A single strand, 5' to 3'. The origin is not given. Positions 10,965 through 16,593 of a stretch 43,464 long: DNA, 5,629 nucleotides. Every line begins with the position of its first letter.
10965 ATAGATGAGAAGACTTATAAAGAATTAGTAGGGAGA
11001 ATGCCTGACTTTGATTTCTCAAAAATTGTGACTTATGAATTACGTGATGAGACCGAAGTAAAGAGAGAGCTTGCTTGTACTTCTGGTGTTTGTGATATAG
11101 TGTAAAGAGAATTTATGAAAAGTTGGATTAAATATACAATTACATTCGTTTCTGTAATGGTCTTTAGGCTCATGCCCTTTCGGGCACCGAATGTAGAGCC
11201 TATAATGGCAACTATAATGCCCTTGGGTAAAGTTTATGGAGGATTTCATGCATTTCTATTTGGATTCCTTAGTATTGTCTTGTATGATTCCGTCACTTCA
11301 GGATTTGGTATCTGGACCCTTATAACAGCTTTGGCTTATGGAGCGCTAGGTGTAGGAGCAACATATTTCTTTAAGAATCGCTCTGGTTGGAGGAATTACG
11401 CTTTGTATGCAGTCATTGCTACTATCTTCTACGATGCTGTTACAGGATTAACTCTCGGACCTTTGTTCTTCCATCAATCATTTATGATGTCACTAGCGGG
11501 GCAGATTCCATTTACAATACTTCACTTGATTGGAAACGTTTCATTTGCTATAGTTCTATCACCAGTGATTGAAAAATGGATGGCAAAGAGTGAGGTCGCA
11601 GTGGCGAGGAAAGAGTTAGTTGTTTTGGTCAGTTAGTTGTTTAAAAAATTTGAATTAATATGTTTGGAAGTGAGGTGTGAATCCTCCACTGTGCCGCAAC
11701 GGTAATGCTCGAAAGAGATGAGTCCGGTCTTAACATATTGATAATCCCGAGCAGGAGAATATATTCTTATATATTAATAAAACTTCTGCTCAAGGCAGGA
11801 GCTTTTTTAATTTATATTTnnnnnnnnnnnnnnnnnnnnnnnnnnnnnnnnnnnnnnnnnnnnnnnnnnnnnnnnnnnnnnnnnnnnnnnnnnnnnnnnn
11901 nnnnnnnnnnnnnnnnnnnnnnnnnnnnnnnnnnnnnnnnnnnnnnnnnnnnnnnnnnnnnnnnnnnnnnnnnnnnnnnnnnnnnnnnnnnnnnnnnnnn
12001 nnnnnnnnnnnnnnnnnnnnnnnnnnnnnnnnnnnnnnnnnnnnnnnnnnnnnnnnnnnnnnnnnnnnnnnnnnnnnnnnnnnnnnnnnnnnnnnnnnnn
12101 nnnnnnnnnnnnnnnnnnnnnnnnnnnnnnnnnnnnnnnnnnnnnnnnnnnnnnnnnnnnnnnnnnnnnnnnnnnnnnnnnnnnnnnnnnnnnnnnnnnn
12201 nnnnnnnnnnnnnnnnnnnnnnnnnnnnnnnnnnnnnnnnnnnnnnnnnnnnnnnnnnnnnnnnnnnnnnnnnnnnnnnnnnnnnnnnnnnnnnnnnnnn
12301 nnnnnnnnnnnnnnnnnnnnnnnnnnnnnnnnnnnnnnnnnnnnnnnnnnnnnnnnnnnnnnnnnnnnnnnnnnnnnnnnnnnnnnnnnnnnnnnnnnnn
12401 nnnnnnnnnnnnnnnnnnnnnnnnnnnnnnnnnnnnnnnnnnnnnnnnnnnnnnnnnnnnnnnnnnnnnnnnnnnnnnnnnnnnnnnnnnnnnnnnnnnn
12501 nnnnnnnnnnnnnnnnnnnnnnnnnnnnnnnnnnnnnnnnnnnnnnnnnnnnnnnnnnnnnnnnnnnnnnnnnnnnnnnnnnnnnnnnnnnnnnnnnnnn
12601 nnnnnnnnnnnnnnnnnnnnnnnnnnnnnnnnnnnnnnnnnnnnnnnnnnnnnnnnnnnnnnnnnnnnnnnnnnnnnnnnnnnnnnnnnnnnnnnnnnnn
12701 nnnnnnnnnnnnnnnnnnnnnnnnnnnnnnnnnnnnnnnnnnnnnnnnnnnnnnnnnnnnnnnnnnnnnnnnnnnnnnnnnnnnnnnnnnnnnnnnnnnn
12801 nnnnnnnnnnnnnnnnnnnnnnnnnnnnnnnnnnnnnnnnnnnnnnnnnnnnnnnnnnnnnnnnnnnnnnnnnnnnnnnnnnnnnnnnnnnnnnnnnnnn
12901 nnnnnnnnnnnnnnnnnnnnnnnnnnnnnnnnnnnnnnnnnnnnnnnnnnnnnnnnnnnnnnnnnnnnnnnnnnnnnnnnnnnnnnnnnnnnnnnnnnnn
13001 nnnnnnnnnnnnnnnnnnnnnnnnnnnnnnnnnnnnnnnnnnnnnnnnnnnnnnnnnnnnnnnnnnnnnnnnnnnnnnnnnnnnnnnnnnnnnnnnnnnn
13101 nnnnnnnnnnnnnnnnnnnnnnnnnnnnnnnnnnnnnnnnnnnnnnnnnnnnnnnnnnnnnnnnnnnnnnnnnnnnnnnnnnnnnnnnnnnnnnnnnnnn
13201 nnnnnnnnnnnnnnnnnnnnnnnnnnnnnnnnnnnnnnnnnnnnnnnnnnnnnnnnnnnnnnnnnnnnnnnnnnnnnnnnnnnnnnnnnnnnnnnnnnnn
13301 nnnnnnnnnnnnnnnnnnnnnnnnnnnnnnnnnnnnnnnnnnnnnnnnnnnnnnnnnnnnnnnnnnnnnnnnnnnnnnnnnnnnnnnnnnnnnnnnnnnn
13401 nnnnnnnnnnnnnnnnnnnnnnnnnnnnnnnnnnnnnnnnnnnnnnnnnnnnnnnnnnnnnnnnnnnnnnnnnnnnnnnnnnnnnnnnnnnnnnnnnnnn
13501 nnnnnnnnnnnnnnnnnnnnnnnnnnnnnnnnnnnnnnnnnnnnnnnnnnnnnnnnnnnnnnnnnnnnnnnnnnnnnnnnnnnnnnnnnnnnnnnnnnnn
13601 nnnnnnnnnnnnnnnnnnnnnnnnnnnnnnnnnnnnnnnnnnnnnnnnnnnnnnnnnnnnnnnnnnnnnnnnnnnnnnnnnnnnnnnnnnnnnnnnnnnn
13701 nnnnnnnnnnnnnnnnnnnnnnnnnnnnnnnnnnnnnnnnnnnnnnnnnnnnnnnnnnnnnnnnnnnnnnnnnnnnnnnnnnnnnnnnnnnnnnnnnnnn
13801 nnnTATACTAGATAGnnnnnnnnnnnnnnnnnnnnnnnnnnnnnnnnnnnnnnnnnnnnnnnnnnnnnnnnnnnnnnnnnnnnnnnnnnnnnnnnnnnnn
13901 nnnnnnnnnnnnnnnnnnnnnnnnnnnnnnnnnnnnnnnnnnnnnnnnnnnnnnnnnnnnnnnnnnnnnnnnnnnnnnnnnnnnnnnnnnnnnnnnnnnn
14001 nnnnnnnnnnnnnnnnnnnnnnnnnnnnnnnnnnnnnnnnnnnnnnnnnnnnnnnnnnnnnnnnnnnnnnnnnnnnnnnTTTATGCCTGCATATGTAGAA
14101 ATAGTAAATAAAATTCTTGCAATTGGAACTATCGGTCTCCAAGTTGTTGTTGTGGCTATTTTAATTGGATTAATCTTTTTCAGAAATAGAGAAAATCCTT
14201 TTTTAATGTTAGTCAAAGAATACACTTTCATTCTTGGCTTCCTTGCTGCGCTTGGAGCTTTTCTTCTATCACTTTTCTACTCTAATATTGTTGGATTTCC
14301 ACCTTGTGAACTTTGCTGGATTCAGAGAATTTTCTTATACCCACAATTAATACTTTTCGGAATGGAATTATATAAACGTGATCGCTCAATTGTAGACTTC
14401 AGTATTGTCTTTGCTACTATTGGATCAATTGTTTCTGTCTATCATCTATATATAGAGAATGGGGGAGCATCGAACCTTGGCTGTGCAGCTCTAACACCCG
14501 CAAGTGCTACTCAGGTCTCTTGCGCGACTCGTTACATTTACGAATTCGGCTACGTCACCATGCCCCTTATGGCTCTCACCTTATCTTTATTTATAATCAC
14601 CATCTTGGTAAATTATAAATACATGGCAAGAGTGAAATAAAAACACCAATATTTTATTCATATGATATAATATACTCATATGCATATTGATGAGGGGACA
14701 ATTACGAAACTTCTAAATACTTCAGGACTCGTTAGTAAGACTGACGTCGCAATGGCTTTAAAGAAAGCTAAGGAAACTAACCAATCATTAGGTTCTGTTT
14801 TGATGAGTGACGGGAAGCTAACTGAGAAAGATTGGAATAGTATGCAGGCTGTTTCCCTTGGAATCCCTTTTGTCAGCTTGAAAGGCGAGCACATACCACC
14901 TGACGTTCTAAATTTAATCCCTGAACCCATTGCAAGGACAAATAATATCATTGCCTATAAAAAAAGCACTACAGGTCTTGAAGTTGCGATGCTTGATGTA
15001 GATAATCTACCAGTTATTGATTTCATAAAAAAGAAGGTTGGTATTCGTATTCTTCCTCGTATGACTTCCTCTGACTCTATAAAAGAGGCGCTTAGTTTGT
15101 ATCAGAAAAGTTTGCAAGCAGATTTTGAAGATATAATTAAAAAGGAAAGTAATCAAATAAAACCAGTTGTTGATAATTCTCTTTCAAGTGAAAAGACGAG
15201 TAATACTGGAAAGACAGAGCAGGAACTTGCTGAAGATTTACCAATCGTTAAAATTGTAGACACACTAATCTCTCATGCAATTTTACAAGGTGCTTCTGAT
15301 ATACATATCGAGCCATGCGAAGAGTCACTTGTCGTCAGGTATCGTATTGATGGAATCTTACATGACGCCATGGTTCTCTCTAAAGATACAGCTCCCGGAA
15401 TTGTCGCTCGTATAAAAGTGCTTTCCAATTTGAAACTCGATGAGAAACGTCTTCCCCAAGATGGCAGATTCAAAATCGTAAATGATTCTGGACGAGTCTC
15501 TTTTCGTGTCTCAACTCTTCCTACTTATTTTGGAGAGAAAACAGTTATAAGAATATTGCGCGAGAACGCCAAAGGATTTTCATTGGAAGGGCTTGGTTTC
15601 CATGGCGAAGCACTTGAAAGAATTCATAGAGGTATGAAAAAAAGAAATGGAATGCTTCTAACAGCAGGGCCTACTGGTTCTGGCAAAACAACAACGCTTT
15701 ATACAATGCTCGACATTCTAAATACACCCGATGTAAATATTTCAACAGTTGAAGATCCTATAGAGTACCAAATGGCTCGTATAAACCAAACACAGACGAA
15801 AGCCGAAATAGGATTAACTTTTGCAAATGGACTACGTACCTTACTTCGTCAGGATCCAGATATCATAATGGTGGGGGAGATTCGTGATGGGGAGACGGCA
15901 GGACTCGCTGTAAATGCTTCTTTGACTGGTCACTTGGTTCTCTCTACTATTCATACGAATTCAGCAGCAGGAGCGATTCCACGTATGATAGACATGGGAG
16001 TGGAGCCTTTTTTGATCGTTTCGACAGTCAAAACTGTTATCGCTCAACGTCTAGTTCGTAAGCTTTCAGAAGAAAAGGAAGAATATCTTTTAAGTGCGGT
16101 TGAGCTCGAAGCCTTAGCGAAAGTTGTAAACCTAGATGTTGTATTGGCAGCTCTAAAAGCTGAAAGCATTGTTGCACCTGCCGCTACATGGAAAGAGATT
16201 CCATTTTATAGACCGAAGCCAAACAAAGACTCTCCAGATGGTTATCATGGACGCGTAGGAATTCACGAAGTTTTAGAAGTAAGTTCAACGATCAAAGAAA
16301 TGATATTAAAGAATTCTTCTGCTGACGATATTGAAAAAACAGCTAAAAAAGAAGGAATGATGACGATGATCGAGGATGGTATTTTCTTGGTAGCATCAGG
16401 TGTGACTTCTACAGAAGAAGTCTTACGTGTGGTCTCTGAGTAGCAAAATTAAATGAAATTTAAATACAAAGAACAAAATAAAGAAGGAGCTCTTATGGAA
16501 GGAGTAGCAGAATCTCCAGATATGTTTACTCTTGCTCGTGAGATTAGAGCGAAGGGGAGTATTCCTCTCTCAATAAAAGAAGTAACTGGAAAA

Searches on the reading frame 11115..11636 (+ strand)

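Call 73: search_protein_families(library=pfam, proteins=[window:11115-11636:+], max_evalue=0.001)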
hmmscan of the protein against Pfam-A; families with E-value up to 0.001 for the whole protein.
window:11115-11636:+ (173 aa): 1 family
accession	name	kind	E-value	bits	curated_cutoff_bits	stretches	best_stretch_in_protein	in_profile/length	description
PF07155.17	ECF-ribofla_trS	-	2.4e-05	24.9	26.7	1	9-90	16-98/172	ECF-type riboflavin transporter, S component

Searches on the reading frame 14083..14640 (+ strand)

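Call 74: search_protein_families(library=pfam, proteins=[window:14083-14640:+], max_evalue=0.001)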
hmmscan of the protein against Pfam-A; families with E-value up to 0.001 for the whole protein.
window:14083-14640:+ (185 aa): 1 family
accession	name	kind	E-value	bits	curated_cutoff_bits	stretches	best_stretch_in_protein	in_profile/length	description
PF02600.21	DsbB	-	1.9e-13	51.5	22.1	1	48-175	4-145/148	Disulfide bond formation protein DsbB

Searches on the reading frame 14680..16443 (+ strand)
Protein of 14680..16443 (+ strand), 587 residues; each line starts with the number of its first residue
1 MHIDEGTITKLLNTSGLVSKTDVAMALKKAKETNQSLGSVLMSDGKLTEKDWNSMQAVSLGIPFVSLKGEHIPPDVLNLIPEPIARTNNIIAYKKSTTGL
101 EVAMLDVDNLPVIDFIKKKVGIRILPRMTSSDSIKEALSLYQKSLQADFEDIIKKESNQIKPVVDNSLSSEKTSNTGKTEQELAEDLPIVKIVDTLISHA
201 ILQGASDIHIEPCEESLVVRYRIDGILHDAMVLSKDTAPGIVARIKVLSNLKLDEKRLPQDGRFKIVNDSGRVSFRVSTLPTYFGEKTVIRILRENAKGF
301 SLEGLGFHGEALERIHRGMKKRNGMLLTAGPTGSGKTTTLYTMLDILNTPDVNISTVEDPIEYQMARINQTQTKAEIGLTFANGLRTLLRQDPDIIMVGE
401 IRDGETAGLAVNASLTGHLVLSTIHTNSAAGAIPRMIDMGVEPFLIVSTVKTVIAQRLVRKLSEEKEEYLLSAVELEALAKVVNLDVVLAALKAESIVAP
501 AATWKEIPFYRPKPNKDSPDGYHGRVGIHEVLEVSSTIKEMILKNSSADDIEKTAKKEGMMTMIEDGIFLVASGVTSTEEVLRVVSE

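Call 74: search_protein_families(library=pfam, proteins=[window:14680-16443:+], max_evalue=0.001)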
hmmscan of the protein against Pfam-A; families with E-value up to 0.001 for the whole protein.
window:14680-16443:+ (587 aa): 2 families
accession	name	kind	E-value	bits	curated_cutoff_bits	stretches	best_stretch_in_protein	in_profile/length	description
PF00437.27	T2SSE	-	1.6e-121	405.9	24.9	1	183-583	2-370/370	Type II/IV secretion system protein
PF05157.20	MshEN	-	1e-11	45.1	23.1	1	60-144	1-86/90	MshEN domain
